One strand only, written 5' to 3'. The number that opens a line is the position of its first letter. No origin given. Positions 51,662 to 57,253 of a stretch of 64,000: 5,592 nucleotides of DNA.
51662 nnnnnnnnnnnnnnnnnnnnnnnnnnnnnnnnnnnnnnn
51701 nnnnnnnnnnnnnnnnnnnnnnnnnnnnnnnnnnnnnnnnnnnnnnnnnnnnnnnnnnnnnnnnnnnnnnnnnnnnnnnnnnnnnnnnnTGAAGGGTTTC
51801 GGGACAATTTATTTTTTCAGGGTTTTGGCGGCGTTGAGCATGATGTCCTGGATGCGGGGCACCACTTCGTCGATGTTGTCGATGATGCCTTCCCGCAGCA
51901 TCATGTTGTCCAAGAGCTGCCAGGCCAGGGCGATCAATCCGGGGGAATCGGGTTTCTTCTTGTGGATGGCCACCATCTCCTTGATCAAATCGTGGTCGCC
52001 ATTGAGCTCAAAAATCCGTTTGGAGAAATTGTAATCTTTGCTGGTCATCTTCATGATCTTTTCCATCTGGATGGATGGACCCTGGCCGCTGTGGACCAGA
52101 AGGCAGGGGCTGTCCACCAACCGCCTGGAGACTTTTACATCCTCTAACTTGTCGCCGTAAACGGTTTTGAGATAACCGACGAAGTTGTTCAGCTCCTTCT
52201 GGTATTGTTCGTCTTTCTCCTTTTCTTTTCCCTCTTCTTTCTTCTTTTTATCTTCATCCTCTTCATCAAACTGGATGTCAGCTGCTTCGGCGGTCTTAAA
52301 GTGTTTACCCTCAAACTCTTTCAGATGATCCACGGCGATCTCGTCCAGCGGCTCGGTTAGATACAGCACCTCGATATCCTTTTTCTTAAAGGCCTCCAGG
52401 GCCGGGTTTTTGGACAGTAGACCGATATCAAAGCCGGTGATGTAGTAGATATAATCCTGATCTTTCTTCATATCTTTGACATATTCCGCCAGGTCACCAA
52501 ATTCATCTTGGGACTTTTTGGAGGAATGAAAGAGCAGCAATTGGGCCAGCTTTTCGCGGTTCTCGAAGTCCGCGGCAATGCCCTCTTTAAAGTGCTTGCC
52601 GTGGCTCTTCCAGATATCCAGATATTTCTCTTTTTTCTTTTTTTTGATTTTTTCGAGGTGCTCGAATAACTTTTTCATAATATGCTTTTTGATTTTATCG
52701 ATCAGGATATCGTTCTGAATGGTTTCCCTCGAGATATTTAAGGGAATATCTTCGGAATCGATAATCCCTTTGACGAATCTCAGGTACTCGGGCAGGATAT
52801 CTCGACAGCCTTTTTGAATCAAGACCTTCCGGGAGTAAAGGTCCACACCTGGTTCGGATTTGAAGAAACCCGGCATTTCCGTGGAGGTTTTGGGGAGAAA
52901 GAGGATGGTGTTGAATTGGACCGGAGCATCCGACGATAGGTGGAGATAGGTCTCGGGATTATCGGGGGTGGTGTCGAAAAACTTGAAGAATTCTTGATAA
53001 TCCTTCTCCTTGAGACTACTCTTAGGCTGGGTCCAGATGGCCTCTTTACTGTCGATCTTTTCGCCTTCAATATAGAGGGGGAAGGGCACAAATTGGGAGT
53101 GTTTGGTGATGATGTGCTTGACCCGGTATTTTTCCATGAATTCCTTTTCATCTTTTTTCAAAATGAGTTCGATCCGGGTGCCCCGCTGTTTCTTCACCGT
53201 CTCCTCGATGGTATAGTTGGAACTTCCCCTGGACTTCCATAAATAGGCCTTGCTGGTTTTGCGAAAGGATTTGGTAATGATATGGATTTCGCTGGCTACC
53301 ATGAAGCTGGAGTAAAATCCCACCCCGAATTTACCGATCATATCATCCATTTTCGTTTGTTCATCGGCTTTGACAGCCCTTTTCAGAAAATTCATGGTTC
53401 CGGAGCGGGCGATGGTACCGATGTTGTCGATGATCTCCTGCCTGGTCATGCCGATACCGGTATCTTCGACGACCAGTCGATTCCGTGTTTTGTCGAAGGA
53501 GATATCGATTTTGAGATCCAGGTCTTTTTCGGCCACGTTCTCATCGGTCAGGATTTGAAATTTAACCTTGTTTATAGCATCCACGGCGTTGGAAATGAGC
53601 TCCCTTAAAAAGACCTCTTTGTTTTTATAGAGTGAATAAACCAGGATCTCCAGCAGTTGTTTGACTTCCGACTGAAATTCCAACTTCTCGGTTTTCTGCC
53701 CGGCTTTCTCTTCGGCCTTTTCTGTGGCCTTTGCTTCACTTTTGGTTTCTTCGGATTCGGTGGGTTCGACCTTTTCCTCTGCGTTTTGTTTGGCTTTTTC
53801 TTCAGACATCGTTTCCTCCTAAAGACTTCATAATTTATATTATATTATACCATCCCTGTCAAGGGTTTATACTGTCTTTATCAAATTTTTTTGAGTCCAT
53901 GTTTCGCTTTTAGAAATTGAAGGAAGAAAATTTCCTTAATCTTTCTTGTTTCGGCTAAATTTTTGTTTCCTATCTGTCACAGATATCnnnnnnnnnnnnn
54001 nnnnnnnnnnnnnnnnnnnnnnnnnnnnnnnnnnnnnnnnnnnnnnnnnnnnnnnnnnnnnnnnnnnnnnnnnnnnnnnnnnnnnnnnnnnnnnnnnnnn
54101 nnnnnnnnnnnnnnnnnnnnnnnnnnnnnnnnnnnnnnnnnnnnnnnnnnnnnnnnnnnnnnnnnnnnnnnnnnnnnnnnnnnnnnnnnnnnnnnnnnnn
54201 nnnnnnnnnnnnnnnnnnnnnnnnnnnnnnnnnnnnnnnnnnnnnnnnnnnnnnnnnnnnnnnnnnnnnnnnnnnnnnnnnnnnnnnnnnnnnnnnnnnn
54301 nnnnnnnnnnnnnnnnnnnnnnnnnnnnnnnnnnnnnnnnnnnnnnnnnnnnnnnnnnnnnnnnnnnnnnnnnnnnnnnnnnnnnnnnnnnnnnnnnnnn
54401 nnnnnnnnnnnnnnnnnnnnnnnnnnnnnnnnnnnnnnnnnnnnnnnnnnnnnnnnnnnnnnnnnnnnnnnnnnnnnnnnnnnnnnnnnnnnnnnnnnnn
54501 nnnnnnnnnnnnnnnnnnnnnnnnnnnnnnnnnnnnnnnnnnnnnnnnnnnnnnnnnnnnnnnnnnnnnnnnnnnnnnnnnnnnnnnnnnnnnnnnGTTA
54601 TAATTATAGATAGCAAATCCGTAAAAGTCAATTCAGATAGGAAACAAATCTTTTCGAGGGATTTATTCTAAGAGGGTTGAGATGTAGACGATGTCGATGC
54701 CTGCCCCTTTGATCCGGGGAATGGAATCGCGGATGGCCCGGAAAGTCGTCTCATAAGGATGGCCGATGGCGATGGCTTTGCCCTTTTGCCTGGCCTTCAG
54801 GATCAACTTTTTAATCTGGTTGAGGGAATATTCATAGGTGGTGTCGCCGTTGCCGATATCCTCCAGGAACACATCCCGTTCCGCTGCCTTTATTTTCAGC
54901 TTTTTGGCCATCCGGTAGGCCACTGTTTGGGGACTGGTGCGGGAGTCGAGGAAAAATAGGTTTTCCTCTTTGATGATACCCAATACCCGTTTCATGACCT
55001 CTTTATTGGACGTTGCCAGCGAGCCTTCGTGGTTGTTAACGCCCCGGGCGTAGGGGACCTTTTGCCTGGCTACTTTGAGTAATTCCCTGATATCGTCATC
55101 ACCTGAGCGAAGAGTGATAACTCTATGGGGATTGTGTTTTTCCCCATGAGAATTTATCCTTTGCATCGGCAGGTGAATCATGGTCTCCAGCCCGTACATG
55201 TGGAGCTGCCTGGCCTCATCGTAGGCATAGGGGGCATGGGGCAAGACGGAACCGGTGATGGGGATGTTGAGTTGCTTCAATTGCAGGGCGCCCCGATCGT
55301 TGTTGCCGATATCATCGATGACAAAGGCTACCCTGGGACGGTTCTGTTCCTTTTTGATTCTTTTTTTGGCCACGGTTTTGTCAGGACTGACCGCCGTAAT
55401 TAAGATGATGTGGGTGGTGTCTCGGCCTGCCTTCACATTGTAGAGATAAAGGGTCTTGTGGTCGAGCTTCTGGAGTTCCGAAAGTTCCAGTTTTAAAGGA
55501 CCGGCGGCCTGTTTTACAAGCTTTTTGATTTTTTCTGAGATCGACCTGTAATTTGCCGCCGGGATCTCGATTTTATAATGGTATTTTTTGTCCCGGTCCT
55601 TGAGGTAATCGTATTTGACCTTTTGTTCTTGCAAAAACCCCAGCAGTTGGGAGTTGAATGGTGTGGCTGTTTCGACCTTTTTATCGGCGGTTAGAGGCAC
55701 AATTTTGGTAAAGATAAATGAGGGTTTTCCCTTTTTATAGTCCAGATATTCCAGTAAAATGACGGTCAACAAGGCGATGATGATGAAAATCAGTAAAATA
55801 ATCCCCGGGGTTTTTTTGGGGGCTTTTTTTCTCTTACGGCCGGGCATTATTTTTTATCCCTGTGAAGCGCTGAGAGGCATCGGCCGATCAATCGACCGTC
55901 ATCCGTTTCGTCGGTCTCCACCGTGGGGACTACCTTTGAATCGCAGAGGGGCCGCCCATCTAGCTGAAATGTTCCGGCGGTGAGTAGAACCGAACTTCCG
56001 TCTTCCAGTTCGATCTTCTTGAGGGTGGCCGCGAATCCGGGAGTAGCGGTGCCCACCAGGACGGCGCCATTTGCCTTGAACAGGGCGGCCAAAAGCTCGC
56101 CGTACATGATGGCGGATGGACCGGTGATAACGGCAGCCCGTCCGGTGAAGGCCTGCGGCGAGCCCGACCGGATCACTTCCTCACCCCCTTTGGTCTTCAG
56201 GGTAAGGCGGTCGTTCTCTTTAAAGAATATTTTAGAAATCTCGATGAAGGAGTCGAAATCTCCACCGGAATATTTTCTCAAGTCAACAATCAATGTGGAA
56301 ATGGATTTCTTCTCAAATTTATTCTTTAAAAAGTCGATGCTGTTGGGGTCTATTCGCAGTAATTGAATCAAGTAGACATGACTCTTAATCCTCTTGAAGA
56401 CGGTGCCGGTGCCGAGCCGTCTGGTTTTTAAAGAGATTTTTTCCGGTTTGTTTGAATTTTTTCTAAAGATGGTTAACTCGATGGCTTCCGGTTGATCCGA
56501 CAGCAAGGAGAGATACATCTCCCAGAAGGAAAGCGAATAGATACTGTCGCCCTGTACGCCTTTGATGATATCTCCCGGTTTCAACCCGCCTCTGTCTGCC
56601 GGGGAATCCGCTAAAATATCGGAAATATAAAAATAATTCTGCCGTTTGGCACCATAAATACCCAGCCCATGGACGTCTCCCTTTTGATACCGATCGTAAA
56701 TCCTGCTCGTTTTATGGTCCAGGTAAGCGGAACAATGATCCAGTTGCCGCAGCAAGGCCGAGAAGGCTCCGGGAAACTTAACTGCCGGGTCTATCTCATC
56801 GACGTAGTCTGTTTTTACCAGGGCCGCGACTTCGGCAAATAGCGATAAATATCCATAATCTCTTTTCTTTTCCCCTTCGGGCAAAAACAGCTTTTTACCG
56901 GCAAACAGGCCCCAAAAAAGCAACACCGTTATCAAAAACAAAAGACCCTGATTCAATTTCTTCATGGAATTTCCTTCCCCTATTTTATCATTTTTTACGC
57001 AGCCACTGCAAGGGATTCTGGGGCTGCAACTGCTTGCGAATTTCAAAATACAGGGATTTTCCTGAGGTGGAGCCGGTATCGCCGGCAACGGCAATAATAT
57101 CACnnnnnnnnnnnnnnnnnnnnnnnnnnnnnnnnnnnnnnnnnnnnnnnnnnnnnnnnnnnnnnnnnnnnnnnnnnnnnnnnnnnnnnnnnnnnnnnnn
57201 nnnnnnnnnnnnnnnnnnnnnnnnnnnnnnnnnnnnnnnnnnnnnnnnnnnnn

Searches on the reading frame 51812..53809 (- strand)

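Call 86: search_protein_families(library=pfam, proteins=[window:51812-53809:-], max_evalue=0.0001)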
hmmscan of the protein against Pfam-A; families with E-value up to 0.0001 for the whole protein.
window:51812-53809:- (666 aa): 3 families
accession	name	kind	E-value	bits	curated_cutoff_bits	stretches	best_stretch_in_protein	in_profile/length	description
PF00183.23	HSP90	-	2.8e-107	360.3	24.4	1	248-661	78-490/518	Hsp90 protein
PF13589.12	HATPase_c_3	-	3.7e-13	50.1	25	1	65-197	4-109/137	Histidine kinase-, DNA gyrase B-, and HSP90-like ATPase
PF02518.31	HATPase_c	-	6.7e-06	26.9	26.4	1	67-219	5-109/111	Histidine kinase-, DNA gyrase B-, and HSP90-like ATPase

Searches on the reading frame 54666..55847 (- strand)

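Call 86: search_protein_families(library=pfam, proteins=[window:54666-55847:-], max_evalue=0.0001)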
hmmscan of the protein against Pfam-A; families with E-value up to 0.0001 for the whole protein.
window:54666-55847:- (394 aa): 1 family
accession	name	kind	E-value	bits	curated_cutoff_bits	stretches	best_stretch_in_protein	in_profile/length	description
PF04748.18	Polysacc_deac_2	-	9.9e-64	214.8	27.5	1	176-393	2-212/212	Divergent polysaccharide deacetylase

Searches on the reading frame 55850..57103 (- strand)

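Call 86: search_protein_families(library=pfam, proteins=[window:55850-57103:-], max_evalue=0.0001)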
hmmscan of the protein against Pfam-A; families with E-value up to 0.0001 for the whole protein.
window:55850-57103:- (418 aa): 4 families
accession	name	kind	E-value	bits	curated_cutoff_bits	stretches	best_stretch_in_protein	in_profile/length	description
PF03572.23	Peptidase_S41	-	1.1e-12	48.3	24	1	260-395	22-163/165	Peptidase family S41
PF00595.29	PDZ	-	2.5e-06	28.2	23.2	1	144-191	9-60/81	PDZ domain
PF17820.7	PDZ_6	-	1.6e-05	25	27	1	160-211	2-51/54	PDZ domain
PF13180.12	PDZ_2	-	3.1e-05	24.6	27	1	147-219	3-74/80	PDZ domain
